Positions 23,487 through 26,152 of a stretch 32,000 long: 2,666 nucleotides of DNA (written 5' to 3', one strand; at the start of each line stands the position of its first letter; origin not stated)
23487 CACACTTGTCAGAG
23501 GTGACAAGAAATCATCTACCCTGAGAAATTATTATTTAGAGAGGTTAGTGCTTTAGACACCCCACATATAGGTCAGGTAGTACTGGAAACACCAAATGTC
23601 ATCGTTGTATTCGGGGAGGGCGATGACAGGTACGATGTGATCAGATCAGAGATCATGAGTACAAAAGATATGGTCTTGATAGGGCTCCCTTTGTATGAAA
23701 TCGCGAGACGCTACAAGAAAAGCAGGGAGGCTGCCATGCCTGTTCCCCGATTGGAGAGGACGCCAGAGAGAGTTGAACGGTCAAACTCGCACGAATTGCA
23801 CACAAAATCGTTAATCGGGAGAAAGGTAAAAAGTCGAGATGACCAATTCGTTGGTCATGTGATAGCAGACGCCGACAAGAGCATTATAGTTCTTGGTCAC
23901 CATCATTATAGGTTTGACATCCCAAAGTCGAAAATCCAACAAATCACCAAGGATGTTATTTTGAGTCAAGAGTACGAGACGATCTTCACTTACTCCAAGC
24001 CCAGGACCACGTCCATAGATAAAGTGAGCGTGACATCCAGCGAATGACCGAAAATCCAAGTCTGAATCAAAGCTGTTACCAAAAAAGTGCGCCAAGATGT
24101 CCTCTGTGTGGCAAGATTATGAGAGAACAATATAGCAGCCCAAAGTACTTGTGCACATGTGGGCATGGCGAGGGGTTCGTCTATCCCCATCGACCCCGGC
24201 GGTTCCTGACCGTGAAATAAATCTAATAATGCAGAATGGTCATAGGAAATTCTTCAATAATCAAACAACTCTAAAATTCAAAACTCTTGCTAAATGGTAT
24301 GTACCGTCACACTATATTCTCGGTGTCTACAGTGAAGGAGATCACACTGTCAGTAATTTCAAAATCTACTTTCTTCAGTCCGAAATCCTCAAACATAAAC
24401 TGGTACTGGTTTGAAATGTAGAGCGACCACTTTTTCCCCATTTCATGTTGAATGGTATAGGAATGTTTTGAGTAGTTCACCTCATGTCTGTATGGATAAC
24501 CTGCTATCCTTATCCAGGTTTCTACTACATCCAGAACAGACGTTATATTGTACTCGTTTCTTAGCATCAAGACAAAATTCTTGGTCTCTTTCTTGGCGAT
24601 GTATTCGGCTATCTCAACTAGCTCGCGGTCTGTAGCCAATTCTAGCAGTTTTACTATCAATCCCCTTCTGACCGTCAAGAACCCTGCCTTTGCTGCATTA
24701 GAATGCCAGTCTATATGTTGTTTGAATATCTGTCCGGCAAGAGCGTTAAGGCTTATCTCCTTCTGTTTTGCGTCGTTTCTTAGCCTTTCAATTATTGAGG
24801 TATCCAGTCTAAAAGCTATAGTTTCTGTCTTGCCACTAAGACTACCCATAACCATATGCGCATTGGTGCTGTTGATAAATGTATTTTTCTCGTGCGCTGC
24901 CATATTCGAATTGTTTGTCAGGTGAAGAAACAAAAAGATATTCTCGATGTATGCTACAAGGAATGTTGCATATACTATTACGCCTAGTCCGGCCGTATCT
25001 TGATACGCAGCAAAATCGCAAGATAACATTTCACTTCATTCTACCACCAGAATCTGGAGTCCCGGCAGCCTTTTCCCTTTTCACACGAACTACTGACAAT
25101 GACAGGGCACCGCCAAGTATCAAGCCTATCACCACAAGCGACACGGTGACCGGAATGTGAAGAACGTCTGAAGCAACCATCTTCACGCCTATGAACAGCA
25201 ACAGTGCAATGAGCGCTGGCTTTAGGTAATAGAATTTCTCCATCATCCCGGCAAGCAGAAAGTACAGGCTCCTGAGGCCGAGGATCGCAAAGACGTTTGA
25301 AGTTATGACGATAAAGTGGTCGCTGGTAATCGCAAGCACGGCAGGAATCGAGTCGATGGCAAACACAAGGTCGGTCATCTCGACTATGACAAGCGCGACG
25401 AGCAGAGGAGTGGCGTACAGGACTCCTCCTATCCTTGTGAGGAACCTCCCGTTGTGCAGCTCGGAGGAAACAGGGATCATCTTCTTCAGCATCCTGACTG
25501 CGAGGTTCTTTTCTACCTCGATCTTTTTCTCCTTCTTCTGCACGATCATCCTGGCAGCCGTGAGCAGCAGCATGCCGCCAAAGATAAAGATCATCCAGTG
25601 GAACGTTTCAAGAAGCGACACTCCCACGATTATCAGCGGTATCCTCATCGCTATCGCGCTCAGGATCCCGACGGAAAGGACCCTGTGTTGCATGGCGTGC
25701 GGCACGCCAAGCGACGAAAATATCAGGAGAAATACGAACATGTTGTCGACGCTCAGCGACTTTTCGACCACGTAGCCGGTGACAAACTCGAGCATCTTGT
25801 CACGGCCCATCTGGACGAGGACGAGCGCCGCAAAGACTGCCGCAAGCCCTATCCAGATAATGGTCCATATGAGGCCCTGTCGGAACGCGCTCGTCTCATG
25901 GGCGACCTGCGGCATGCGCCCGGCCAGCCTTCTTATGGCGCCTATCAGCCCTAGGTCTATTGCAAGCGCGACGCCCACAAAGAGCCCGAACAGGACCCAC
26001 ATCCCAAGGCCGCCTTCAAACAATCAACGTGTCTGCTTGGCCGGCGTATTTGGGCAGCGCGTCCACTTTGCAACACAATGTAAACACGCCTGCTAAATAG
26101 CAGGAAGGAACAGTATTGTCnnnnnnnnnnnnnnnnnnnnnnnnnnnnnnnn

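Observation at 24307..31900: Gene triad seen twice: C2H2 mini-protein, polytopic membrane protein, RHH-KWSLY protein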

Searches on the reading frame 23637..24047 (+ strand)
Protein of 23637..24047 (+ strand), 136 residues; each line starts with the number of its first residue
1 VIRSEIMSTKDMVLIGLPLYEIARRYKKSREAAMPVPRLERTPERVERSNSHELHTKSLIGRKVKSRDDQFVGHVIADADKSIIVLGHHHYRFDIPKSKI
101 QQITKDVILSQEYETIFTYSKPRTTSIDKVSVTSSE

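Call 80: search_protein_families(library=pfam, proteins=[window:23637-24047:+], max_evalue=0.01)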
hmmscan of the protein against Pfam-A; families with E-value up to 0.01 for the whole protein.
window:23637-24047:+ (136 aa): 0 families
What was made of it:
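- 23637..24047 (+): NVIE_018990, a 125-136 aa protein of unknown function and the conserved convergent partner of RHH-A. No Pfam family (call 80).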

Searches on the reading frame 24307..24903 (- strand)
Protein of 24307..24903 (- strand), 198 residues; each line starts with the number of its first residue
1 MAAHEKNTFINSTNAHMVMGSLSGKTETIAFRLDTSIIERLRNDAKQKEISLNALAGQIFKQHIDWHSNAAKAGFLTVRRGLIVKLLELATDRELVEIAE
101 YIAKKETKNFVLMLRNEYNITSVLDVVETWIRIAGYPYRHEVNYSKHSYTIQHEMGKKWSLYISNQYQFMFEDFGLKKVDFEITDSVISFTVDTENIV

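Call 4: search_protein_families(library=pfam, proteins=[window:24307-24903:-], max_evalue=1)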
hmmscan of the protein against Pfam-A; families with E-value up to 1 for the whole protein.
window:24307-24903:- (198 aa): 4 families
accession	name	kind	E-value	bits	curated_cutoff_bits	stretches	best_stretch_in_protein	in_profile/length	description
PF12441.14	CopG_antitoxin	-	0.00042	21.5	28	1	9-55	24-71/79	CopG antitoxin of type II toxin-antitoxin system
PF03513.19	Cloacin_immun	-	0.016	15.9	25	1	121-152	45-76/80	Cloacin immunity protein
PF20288.3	MC2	-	0.084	13.2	26.9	1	69-119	53-109/145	ABC-three component (ABC-3C) system Middle Component 2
PF19891.5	DUF6364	-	0.096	13.6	27.3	1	32-72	8-39/70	Family of unknown function (DUF6364)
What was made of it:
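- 24307..24903 (-): RHH-A (NVIE_019000): N-terminal RHH plus the family's C-terminal domain. CopG_antitoxin E 4e-4 (call 4).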

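Call 5: search_protein_families(library=ncbifam, proteins=[window:24307-24903:-], max_evalue=1)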
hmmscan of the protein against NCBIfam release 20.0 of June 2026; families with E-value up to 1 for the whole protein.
window:24307-24903:- (198 aa): 0 families

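Call 10: find_homologous_proteins(query=A1, max_evalue=0.001)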
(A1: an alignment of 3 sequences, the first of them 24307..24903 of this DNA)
Query A1 (3 sequences) (198 aa, profile of the alignment): 1078 proteins with E <= 0.001 among 3869 candidates; the best 120 are listed.
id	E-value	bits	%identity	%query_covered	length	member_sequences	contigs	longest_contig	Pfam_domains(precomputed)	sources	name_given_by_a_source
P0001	1.4e-80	287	93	96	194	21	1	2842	-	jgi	jgi:hypothetical protein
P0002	1.8e-80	287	31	84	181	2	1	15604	-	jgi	-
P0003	2.0e-79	283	30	86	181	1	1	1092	-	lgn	-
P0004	2.5e-78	280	29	86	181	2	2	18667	-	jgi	jgi:hypothetical protein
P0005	6.9e-78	278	29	86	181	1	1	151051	-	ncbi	-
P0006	1.9e-75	270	89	91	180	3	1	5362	-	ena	-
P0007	8.9e-75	268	30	86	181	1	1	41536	-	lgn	-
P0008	1.0e-74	268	31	84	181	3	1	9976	-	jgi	jgi:hypothetical protein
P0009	1.1e-74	268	30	86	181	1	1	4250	-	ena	-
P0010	1.8e-74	267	85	90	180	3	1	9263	-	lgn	-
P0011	1.6e-73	264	84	91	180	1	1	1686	-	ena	-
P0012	2.4e-73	264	82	91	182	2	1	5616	-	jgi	jgi:hypothetical protein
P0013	4.5e-73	263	31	87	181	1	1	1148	-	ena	-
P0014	6.0e-73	262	29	85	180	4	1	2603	-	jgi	jgi:hypothetical protein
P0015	3.1e-72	260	80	98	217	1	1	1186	-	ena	-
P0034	1.9e-69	251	29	84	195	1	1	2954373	-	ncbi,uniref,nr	ncbi:hypothetical protein [Candidatus Nitrososphaera evergladensis]|uniref:hypothetical protein n=1 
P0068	3.2e-67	244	31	88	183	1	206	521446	-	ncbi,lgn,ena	-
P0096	6.3e-67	243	32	84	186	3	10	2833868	-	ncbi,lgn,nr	ncbi:hypothetical protein [Candidatus Nitrososphaera gargensis]|nr:hypothetical protein [Candidatus 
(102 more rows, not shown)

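Call 11: find_related_loci(query=A1, collection=genome_contigs, flank=4000)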
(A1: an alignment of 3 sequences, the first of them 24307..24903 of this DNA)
Query A1 (198 aa) in genome_contigs; peptide patterns used: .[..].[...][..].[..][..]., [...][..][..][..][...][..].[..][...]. (x = any residue, [..] = any of these).
152 stretches matched a pattern; 124 encode a relative of the query (tblastn E <= 1e-3); the best 80 are kept; 80 distinct loci.
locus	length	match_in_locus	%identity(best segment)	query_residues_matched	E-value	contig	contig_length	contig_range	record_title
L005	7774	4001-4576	95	7-198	7e-123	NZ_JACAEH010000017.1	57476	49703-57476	MAG: Nitrososphaera sp. isolate L.E.AR.1 k119_666971, whole genome shotgun sequence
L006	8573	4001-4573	79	7-197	2e-103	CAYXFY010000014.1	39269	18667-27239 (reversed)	MAG TPA_asm: uncultured Nitrososphaera sp. isolate SRP290908_co1_399 genome assembly, contig: NODE_1136_length_39269_cov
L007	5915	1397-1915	77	25-197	3e-95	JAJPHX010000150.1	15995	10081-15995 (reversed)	MAG: Nitrososphaeraceae archaeon isolate Centralia_MAG_223 k107_26017917, whole genome shotgun sequence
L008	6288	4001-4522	75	25-198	1e-93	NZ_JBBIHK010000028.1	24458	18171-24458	MAG: Nitrososphaera sp. isolate RVF170221_bin_112 NODE_754_length_24458_cov_8.072778, whole genome shotgun sequence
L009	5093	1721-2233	62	25-195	3e-76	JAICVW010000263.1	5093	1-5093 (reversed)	MAG: Nitrososphaeraceae archaeon isolate LS_FP_2_bin.12 k141_2890243_length_5093_cov_7.0000, whole genome shotgun sequen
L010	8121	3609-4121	61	25-195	2e-75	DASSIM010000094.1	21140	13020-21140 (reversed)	MAG TPA_asm: Candidatus Nitrosopolaris sp. isolate SMAG_U1087 k141_235509, whole genome shotgun sequence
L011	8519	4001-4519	58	23-195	7e-74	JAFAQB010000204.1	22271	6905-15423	MAG: Nitrososphaeraceae archaeon isolate CP_BM_ER_53 BM_ER_k147_8113578, whole genome shotgun sequence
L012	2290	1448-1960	60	25-195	4e-75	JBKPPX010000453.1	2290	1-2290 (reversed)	MAG: Thermoproteota archaeon isolate GS_EKS_MAG_00091 GS_EKS_000002689062, whole genome shotgun sequence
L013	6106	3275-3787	60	25-195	3e-73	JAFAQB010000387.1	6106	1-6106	MAG: Nitrososphaeraceae archaeon isolate CP_BM_ER_53 BM_ER_k147_10581613, whole genome shotgun sequence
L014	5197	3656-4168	59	25-195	1e-72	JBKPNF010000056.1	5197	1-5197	MAG: Thermoproteota archaeon isolate GS_HAYS_MAG_00047 GS_HAYS_000000010783, whole genome shotgun sequence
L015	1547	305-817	59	25-195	2e-75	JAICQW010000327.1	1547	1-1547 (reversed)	MAG: Nitrososphaeraceae archaeon isolate TY_HYHR_2_bin.13 k141_1702365_length_1547_cov_5.0000, whole genome shotgun sequ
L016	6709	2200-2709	56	23-193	1e-65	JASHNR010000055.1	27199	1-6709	MAG: Nitrosopumilaceae archaeon isolate JOPF002 JOPF_N012_contig_67024, whole genome shotgun sequence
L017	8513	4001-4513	54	23-193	6e-65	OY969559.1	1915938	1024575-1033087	MAG: uncultured Nitrososphaerota archaeon isolate MFD05512.bin.c.15 genome assembly, chromosome: 1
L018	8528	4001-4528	46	24-195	1e-58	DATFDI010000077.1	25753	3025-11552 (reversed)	MAG TPA_asm: Nitrososphaeraceae archaeon isolate SMAG_U8576 k141_1670786, whole genome shotgun sequence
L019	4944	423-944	38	21-195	1e-42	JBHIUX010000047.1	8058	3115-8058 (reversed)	MAG: Nitrosopumilaceae archaeon isolate TC1-3-PW_bin.18 TC1-3-PW_bin.18_contig0047, whole genome shotgun sequence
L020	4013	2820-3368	38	16-198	2e-41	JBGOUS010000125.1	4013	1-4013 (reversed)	MAG: Nitrosopumilaceae archaeon isolate OBJ_0618_7090110_133 k141_5363693_length_4013_cov_11.0000, whole genome shotgun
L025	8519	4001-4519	36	22-195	9e-41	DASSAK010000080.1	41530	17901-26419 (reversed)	MAG TPA_asm: Nitrosopumilaceae archaeon isolate SMAG_U15855 k141_52244, whole genome shotgun sequence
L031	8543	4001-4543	33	15-192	3e-31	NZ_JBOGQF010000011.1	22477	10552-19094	MAG: Nitrososphaera sp. isolate SD8019_maxbin2.bin.14 NODE_45_length_22477_cov_1.308859, whole genome shotgun sequence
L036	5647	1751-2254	31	28-195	9e-28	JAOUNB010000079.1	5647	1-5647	MAG: Nitrosopumilus sp. isolate 8_1_July_SF_Bin59 8_1_July_SF_Bin59_scaffold_7880_c1, whole genome shotgun sequence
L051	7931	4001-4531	27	19-195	3e-24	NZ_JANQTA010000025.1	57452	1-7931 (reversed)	MAG: Nitrosopumilus sp. isolate IP29b_bin.65 k99_3381196, whole genome shotgun sequence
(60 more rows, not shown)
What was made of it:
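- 24307..24903 (-): Orthologs at 54-95% identity in L005-L017 (call 11).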

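Call 64: search_protein_families(library=pfam, proteins=[L019:1875-2678:-, L025:6659-7462:-, L025:5462-6283:-, L009:1061-1489:-, L010:2941-3357:-, L008:4585-5496:-, L031:4791-5213:+, L020:3452-3976:-, L051:6005-7417:+, L036:395-1357:-], max_evalue=0.01)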
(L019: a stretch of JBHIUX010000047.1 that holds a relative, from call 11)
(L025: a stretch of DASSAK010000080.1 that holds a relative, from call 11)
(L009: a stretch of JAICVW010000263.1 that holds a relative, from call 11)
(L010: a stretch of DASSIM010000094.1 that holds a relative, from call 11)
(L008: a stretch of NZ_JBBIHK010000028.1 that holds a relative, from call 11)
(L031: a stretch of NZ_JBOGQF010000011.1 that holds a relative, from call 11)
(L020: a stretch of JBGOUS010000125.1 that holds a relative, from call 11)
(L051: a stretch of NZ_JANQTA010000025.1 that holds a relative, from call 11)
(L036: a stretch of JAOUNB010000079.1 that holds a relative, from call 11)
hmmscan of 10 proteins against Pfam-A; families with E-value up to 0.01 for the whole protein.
L019:1875-2678:- (267 aa): 0 families

L025:6659-7462:- (267 aa): 0 families

L025:5462-6283:- (273 aa): 0 families

L009:1061-1489:- (142 aa): 2 families
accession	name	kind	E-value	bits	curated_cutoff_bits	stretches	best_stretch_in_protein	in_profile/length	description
PF23636.1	DUF7144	-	2e-07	31.6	27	1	12-121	2-111/115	Domain of unknown function (DUF7144)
PF10355.14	Ytp1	-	0.0063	16.3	25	0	53-85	29-61/276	Protein YTP1-like, C-terminal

L010:2941-3357:- (138 aa): 1 family
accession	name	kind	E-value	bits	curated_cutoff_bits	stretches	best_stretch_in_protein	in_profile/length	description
PF23636.1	DUF7144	-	5.6e-05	23.7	27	1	12-120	2-111/115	Domain of unknown function (DUF7144)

L008:4585-5496:- (303 aa): 2 families
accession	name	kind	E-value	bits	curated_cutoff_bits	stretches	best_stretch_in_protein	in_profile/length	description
PF01435.24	Peptidase_M48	-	2.6e-37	128.9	20.3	1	78-295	2-185/186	Peptidase family M48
PF05569.17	Peptidase_M56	-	8.8e-07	28.8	31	1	121-170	175-224/296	BlaR1 peptidase M56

L031:4791-5213:+ (140 aa): 0 families

L020:3452-3976:- (174 aa): 1 family
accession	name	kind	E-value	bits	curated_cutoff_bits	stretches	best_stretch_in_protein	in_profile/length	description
PF00892.27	EamA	-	3.4e-21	76.4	28.2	1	26-159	2-134/135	EamA-like transporter family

L051:6005-7417:+ (470 aa): 2 families
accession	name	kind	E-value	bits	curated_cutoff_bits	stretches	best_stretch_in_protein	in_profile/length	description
PF03600.22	CitMHS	-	4.6e-47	161.2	31.9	2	48-349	10-277/336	Citrate transporter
PF06450.18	NhaB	-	7.1e-05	22.3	27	1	158-385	204-416/515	Bacterial Na+/H+ antiporter B (NhaB)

L036:395-1357:- (320 aa): 1 family
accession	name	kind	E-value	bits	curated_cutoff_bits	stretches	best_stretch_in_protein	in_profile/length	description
PF03706.18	LPG_synthase_TM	-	7.5e-41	141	33.4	1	19-305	2-302/302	Lysylphosphatidylglycerol synthase TM region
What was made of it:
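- Tried and rejected: The membrane neighbours are assorted: DUF7144, M48 peptidase, EamA, CitMHS, LPG synthase (call 64).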

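Call 83: find_encoding_contigs(protein=P0096, flank=4000, max_places=1)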
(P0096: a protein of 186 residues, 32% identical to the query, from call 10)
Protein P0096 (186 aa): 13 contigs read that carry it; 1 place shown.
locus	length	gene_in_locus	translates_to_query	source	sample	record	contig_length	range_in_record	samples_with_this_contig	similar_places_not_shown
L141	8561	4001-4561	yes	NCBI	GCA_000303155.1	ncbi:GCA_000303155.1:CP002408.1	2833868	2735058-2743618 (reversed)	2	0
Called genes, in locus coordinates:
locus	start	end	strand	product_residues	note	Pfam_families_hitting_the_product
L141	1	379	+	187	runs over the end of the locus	PF14810:TGT_C2 (weak), PF01472:PUA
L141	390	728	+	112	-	PF01849:NAC, PF19026:UBA_HYPK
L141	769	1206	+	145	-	-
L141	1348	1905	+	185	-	-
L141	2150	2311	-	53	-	-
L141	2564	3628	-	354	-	PF03741:TerC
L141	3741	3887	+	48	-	-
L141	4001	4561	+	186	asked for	-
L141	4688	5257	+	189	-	-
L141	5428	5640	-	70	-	-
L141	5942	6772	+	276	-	PF20030:bpMoxR (weak), PF01637:ATPase_2 (weak), PF12775:AAA_7 (weak), PF13191:AAA_16 (weak), PF00004:AAA, PF07726:AAA_3, PF07728:AAA_5, PF13173:AAA_14 (faint)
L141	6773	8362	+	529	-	PF00092:VWA (faint)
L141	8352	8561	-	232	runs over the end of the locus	PF00923:TAL_FSA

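Call 84: find_encoding_contigs(protein=P0034, flank=4000, max_places=1)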
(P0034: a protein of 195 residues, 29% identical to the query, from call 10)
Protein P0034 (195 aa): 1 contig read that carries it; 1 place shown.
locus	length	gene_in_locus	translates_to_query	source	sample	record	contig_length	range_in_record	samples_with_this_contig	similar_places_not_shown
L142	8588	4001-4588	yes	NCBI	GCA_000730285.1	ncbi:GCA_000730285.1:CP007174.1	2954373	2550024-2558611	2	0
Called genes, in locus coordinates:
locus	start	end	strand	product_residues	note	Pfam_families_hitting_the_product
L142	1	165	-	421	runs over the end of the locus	-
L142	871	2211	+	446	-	PF01522:Polysacc_deac_1, PF10096:DUF2334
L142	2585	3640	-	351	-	PF03741:TerC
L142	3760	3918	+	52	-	-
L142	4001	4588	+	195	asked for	-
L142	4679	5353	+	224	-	-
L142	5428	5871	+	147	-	PF02308:MgtC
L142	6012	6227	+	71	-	-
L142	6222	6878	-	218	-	PF03729:DUF308 (faint)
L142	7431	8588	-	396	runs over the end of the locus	-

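Call 85: find_encoding_contigs(protein=P0068, flank=4000, max_places=2)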
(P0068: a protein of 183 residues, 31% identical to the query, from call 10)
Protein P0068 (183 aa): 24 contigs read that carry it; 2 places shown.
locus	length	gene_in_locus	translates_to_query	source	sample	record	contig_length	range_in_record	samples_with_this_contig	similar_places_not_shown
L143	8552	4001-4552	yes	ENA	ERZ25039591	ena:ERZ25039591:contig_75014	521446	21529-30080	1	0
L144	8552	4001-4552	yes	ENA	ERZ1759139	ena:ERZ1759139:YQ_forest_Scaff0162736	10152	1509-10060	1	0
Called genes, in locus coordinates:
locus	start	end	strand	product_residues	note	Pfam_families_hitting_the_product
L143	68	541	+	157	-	-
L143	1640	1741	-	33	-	-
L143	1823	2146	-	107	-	-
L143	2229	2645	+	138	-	-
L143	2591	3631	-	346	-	PF03741:TerC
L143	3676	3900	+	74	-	-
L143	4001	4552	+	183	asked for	-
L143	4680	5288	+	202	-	-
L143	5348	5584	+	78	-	PF13453:Zn_ribbon_TFIIB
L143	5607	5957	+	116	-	-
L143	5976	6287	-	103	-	-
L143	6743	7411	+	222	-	-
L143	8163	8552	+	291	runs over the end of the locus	PF13489:Methyltransf_23, PF08704:GCD14 (weak), PF05175:MTS, PF13847:Methyltransf_31, PF02390:Methyltransf_4, PF08241:Methyltransf_11, PF08242:Methyltransf_12, PF13649:Methyltransf_25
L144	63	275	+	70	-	PF00127:Copper-bind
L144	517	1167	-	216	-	PF06884:DUF1264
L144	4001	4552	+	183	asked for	-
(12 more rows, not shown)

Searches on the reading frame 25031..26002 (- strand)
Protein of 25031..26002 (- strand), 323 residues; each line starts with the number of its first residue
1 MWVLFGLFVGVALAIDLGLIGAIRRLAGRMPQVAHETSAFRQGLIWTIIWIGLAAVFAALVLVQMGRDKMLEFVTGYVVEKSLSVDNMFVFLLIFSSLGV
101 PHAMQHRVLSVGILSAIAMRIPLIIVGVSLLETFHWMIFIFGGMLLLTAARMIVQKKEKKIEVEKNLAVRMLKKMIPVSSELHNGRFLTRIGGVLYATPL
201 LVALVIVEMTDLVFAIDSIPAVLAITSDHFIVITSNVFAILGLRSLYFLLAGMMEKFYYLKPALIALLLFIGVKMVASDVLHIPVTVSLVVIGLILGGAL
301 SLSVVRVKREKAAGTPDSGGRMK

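Call 4: search_protein_families(library=pfam, proteins=[window:25031-26002:-], max_evalue=1)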
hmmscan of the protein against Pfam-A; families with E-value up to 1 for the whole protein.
window:25031-26002:- (323 aa): 1 family
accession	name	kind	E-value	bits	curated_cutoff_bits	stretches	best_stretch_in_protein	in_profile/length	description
PF03741.22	TerC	-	1.1e-47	162.5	27.8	1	75-278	2-177/178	Integral membrane protein TerC family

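Call 5: search_protein_families(library=ncbifam, proteins=[window:25031-26002:-], max_evalue=1)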
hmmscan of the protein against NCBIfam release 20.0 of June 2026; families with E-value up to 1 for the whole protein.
window:25031-26002:- (323 aa): 3 families
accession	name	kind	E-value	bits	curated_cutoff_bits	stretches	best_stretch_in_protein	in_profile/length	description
TIGR03718.1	R_switched_Alx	subfamily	8.2e-102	340.7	246.4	1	1-308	5-302/303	TerC/Alx family metal homeostasis membrane protein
TIGR03716.1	R_switched_YkoY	subfamily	5.5e-17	62.1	138.5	1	78-285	7-185/220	integral membrane protein, YkoY family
TIGR03717.1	R_switched_YjbE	subfamily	8.1e-11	42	134.8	1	82-279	11-176/176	YjbE family putative metal transport protein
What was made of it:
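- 25031..26002 (-): terC (NVIE_019010), a TerC/Alx-family membrane protein. Pfam TerC E 1e-47; TIGR03718 340 bits against a cut-off of 246 (calls 4, 5).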
